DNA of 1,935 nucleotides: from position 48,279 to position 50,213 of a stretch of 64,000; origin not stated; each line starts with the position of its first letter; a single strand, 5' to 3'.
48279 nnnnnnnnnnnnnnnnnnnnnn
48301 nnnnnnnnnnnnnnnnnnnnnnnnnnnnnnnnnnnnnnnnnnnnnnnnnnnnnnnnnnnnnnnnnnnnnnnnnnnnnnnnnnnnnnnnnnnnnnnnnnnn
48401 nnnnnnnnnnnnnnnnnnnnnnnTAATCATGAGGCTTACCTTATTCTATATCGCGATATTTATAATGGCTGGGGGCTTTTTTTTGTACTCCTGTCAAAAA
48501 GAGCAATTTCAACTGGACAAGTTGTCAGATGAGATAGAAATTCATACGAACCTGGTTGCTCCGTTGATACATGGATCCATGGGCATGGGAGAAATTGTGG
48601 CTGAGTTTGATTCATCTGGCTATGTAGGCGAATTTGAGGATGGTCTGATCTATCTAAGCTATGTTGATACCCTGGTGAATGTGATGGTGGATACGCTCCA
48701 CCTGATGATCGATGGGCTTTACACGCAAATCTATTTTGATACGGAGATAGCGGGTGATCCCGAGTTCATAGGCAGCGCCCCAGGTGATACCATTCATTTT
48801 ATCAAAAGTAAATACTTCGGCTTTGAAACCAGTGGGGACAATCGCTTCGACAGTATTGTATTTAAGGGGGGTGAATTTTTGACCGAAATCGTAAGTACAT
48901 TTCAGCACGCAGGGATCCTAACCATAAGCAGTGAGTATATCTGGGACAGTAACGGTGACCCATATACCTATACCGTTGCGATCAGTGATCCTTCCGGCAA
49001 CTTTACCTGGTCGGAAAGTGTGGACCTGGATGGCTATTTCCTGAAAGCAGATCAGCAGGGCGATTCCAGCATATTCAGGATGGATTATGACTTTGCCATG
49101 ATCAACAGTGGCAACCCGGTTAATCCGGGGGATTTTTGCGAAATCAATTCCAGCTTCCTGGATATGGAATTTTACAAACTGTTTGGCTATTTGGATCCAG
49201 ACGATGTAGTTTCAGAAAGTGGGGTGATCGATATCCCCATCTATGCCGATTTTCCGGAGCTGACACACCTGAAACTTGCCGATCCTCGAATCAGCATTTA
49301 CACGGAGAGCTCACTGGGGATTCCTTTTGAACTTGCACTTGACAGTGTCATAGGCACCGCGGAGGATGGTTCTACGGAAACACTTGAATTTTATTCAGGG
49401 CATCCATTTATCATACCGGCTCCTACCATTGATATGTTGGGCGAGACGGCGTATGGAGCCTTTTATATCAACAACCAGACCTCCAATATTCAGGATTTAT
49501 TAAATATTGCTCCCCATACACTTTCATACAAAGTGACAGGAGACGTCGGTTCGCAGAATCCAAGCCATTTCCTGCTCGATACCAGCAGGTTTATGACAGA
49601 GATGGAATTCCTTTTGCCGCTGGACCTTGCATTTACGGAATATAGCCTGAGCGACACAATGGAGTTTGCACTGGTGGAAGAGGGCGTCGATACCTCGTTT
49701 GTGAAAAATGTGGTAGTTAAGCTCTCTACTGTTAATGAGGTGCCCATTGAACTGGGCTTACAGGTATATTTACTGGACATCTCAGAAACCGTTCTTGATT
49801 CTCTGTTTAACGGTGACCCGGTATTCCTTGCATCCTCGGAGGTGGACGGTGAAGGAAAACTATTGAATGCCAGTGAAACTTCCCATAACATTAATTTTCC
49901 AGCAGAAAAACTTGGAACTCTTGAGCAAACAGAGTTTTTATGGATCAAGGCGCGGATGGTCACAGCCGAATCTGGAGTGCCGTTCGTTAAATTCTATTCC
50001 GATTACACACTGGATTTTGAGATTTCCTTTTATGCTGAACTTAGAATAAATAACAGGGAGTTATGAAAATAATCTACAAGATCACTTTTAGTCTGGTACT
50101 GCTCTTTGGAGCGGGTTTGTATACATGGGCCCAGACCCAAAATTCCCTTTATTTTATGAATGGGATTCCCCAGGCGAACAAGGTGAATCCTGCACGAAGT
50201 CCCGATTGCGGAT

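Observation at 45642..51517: Translationally coupled three-gene envelope operon of unknown function (TM-anchored FG-GAP-like propeller protein, lipoprotein, PorP/SprF-like outer-membrane barrel)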

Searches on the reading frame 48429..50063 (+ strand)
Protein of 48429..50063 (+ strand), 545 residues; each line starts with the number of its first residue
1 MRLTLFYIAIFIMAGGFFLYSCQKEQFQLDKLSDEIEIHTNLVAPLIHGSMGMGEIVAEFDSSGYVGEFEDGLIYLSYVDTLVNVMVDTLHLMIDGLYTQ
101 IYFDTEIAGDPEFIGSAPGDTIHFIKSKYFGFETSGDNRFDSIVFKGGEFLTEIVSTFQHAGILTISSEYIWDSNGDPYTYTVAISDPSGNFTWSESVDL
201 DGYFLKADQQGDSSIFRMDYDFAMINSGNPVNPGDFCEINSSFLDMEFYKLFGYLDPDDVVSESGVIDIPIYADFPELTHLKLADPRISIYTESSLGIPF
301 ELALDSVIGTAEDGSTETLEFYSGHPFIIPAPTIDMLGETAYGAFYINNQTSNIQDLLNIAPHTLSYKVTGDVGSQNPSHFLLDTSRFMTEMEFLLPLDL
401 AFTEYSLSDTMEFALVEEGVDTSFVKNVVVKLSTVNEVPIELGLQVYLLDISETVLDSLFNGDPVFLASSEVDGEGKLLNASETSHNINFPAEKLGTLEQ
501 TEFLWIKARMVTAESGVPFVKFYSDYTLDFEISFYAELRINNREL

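Call 3: search_protein_families(library=pfam, proteins=[window:48429-50063:+], max_evalue=1)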
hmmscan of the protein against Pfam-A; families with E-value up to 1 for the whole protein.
window:48429-50063:+ (545 aa): 0 families

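Call 4: search_protein_families(library=ncbifam, proteins=[window:48429-50063:+], max_evalue=1)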
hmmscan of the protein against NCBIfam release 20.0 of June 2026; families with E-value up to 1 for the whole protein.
window:48429-50063:+ (545 aa): 0 families

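Call 11: find_homologous_proteins(query=window:48429-50063:+)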
Query window:48429-50063:+ (545 aa): 230 proteins with E <= 0.001 among 8000 candidates; the best 120 are listed.
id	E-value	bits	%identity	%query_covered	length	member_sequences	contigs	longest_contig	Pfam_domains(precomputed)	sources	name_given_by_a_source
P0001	0.0e+0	1216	100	100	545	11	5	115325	-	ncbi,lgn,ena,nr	ncbi:MAG: hypothetical protein DRI97_01650 [Bacteroidetes bacterium]|nr:MAG: hypothetical protein DR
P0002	0.0e+0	1106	92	98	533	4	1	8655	-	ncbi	-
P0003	0.0e+0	1059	87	100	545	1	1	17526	-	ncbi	-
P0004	0.0e+0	1054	85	100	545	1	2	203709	-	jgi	-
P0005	0.0e+0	1050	86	100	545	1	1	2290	-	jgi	jgi:hypothetical protein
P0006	0.0e+0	1042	84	100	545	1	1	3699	-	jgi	-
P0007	0.0e+0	1032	83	100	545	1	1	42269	-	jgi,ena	-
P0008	0.0e+0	1032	87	97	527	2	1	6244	-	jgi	-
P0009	0.0e+0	1021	85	98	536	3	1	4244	-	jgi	jgi:hypothetical protein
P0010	0.0e+0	1019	82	100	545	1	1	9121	-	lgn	-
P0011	0.0e+0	1019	82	100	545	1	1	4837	-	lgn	-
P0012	0.0e+0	1018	82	100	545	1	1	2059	-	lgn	-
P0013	0.0e+0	1017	82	100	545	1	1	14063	-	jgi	-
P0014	5.7e-298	1007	81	100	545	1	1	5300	-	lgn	-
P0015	3.3e-297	1005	83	98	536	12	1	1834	-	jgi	jgi:hypothetical protein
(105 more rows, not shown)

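Call 25: predict_structure(alignment_id=A1)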
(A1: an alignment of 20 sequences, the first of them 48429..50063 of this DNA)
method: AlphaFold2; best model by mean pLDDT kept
length: 545 residues; sequences in the alignment: 20
mean_pLDDT: 55.8   pTM: 0.36
mean pLDDT of the five models: 55.8, 52.4, 48.6, 39.4, 36.1
residues with pLDDT >= 90: 0; 70-90: 152; 50-70: 157; < 50: 236
segments of 3 or more residues with pLDDT < 50: 1-43, 55-115, 133-135, 250-300, 323-325, 330-344, 348-350, 372-404, 416-420, 512-521, 540-545
pLDDT, mean of each block of 10 residues (from residue 1): 42 33 33 40 56 48 33 30 24 29 32 49 66 53 70 77 82 84 77 82 73 67 69 64 61 41 30 33 41 44 62 67 51 43 47 61 55 40 33 33 51 54 66 79 82 81 77 69 83 74 75 43 65 66 41
secondary structure, 60 per line:
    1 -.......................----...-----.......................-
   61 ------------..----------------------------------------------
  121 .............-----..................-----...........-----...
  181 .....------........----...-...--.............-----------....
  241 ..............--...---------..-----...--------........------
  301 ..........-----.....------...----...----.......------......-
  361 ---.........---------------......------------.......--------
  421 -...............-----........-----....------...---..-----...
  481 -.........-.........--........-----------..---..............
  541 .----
elements in order: H2-24 E37-52 H53-59 E121-133 E139-156 E162-172 E178-185 E192-199 E204-206 E208-210 E213-225 E237-254 E287-294 E301-310 E316-320 E327-329 E341-347 H354-359 E364-372 E388-393 E406-412 E425-436 E442-449 E455-458 E465-467 E478-480 E482-490 H492-500 E503-510 E527-541

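Call 28: search_protein_representatives(alignment_id=A1)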
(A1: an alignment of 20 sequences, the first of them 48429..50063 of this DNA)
Query: 20 sequences, 545 profile positions. Proteins with E-value up to 0.001 (for the whole library): 3283; up to 1e-10: 2271; up to 1e-30: 623. The best 150 are listed.
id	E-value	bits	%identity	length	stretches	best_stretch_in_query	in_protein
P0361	2.1e-221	752.8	-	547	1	1-545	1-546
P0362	4.0e-168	576.9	-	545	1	1-543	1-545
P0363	2.0e-142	492.1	-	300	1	246-545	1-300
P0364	1.7e-131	456.1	-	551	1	7-543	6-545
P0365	1.5e-121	423.2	-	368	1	184-545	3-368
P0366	1.4e-115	403.5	-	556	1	1-545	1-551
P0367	7.8e-115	401.0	-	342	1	1-341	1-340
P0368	4.1e-114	398.7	-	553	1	2-543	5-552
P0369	4.0e-113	395.4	-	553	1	8-541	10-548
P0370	9.4e-103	361.2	-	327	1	222-545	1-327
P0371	5.9e-100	351.9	-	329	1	1-211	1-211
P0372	2.6e-98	346.5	-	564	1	3-543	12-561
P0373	8.6e-98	344.8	-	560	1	11-545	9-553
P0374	2.0e-97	343.6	-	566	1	3-544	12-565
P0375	3.4e-97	342.8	-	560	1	14-544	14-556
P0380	1.1e-92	327.9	-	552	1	6-545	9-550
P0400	9.6e-72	258.8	-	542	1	1-542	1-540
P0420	2.0e-63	231.4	-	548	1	4-545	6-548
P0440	1.4e-59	218.7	-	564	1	6-539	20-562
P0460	4.4e-56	207.1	-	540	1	13-543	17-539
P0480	1.1e-53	199.2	-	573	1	5-534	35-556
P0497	2.0e-51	191.8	-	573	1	8-534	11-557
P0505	1.4e-50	189.0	-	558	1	11-538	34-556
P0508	2.3e-50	188.2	-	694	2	137-544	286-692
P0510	7.9e-50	186.5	-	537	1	11-543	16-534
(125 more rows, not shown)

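Call 29: list_cluster_members(proteins=[P0380, P0400, P0420, P0440, P0460, P0480, P0497, P0505, P0508, P0510])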
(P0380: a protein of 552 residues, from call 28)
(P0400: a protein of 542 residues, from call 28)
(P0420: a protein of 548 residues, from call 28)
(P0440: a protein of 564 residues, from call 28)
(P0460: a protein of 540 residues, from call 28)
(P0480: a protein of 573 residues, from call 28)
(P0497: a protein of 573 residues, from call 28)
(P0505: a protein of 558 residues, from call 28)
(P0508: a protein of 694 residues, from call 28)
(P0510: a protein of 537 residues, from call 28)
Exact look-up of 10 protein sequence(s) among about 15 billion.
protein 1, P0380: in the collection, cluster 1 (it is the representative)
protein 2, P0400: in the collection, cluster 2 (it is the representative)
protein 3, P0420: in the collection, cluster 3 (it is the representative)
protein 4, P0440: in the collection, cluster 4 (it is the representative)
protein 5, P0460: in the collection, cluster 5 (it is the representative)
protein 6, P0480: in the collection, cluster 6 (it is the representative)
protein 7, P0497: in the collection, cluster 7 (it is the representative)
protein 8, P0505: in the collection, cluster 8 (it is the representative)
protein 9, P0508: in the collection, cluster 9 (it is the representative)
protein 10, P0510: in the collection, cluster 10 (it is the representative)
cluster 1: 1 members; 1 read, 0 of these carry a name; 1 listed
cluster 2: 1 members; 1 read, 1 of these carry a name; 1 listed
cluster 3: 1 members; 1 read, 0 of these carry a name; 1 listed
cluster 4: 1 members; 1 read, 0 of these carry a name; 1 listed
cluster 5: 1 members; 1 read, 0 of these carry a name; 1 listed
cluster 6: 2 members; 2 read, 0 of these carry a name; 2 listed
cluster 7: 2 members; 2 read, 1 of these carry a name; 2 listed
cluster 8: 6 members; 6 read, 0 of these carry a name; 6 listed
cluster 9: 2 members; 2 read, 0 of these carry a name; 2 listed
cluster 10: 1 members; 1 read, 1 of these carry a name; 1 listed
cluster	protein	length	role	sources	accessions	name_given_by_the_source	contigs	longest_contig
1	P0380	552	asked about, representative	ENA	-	-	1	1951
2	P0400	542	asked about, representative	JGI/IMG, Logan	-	hypothetical protein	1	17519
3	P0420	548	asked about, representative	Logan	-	-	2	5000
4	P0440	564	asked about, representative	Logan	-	-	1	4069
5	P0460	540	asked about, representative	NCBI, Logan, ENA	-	-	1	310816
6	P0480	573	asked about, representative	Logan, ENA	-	-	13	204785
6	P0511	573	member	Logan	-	-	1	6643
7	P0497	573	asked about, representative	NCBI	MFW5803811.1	MAG: hypothetical protein ACOCWG_01110 [bacterium]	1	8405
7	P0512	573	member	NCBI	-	-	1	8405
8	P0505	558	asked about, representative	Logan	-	-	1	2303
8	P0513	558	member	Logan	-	-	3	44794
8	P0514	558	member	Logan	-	-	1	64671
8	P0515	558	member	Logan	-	-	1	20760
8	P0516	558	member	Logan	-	-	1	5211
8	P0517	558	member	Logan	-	-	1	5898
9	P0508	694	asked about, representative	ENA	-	-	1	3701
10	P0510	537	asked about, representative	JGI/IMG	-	hypothetical protein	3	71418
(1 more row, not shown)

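Call 33: search_solved_structures(query=A1, max_evalue=10)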
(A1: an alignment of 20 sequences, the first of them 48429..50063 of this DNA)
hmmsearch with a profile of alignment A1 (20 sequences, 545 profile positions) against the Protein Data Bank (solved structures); distinct sequences matched with E-value up to 10: 1.
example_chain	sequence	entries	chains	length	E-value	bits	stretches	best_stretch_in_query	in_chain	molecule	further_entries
4jx0_A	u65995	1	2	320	0.026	16.4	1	399-534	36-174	hypothetical protein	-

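Call 48: fold_search(model_id=the predicted structure, library=pdb)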
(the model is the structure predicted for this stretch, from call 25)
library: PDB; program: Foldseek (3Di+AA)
matches with E <= 10: 1588; with E <= 0.001: 22
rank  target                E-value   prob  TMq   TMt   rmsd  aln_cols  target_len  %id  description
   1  4h3w_B                3.0e-07  1.00  0.23  0.36   9.9       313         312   12  Crystal structure of a putative secreted protein (BDI_1231) from Parabacteroides distasonis ATCC 8503 at 2.00 A resolu (released 2012-11-14)
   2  4h3w_A                3.9e-07  1.00  0.23  0.39  16.9       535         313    9  Crystal structure of a putative secreted protein (BDI_1231) from Parabacteroides distasonis ATCC 8503 at 2.00 A resolu (released 2012-11-14)
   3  5x7o_A                2.4e-05  0.75  0.11  0.06  26.8       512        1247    8  Crystal structure of Paenibacillus sp. 598K alpha-1,6-glucosyltransferase (released 2017-07-26)
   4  9vql_A                2.8e-05  0.77  0.13  0.10  28.5       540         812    9  Cryo-EM structure of the dimeric Elapor1 mutant (released 2025-07-23)
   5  9vqm_A                4.8e-05  0.77  0.12  0.09  28.8       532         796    8  Cryo-EM structure of Elapor1WT in tetrameric form (released 2025-07-23)
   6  9vqm_D                5.6e-05  0.69  0.13  0.09  26.9       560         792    9  Cryo-EM structure of Elapor1WT in tetrameric form (released 2025-07-23)
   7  9b8i                  1.1e-04  0.89  0.16  0.13  26.7       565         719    9  Cryo-EM structure of the E. coli cellulose synthase BcsB-BcsC fusion protein (released 2025-02-19)
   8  5xau_A                1.5e-04  0.38  0.11  0.10  22.8       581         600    9  Crystal structure of integrin binding fragment of laminin-511 (released 2017-09-20)
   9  9vql_B                1.6e-04  0.66  0.14  0.10  28.3       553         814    9  Cryo-EM structure of the dimeric Elapor1 mutant (released 2025-07-23)
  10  7kwb_A                1.8e-04  0.77  0.12  0.15  26.2       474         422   10  Surface glycan-binding protein B from Bacteroides thetaiotaomicron (released 2021-02-17)
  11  9h9a                  3.0e-04  0.25  0.10  0.06  30.3       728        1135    8  native structure of the full-length pesticidal protein Cry8Ba2, from crystals formed in vivo (form 1) (released 2025-12-03)
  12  9vqm_C                3.2e-04  0.66  0.13  0.09  28.6       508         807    8  Cryo-EM structure of Elapor1WT in tetrameric form (released 2025-07-23)
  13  9qxq                  3.4e-04  0.30  0.11  0.07  29.0       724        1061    6  native structure of full-length pesticidal protein Cry1Ca18 at pH9, from crystals formed in vivo (released 2026-02-11)
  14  6iuk_B                3.8e-04  0.35  0.13  0.13  30.2       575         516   10  Cryo-EM structure of Murine Norovirus capsid (released 2020-02-26)
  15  4w8j                  3.8e-04  0.25  0.11  0.07  28.9       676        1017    7  Structure of the full-length insecticidal protein Cry1Ac reveals intriguing details of toxin packaging into in vivo form (released 2014-09-17)
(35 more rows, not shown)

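Call 59: search_protein_families(library=pfam, alignment_id=A4, max_evalue=0.1)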
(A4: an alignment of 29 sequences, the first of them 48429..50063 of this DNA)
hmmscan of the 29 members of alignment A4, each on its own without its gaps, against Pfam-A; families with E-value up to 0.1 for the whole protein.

A. member 1, window:48429-50063:+ (545 aa): 0 families

B. families by the number of members that match (of 29 scanned): 6 families
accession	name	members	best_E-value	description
PF15414.12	DUF4621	3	0.00034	Protein of unknown function (DUF4621)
PF25172.1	Beta-prop_WDR3_2nd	1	0.034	WDR3 second beta-propeller domain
PF06917.19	Pectate_lyase_2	1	0.04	Periplasmic pectate lyase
PF08732.16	HIM1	1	0.059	HIM1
PF16200.10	Band_7_C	1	0.071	C-terminal region of band_7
PF14289.11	DUF4369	1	0.095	Domain of unknown function (DUF4369)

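Call 87: find_related_loci(query=P0510, collection=metagenome_contigs, flank=7000)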
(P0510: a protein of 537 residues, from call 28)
Query P0510 (537 aa) in metagenome_contigs; peptide patterns used: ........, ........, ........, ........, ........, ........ (x = any residue, [..] = any of these).
61 stretches matched a pattern, but none encodes a relative of the query by tblastn (E <= 1e-3).
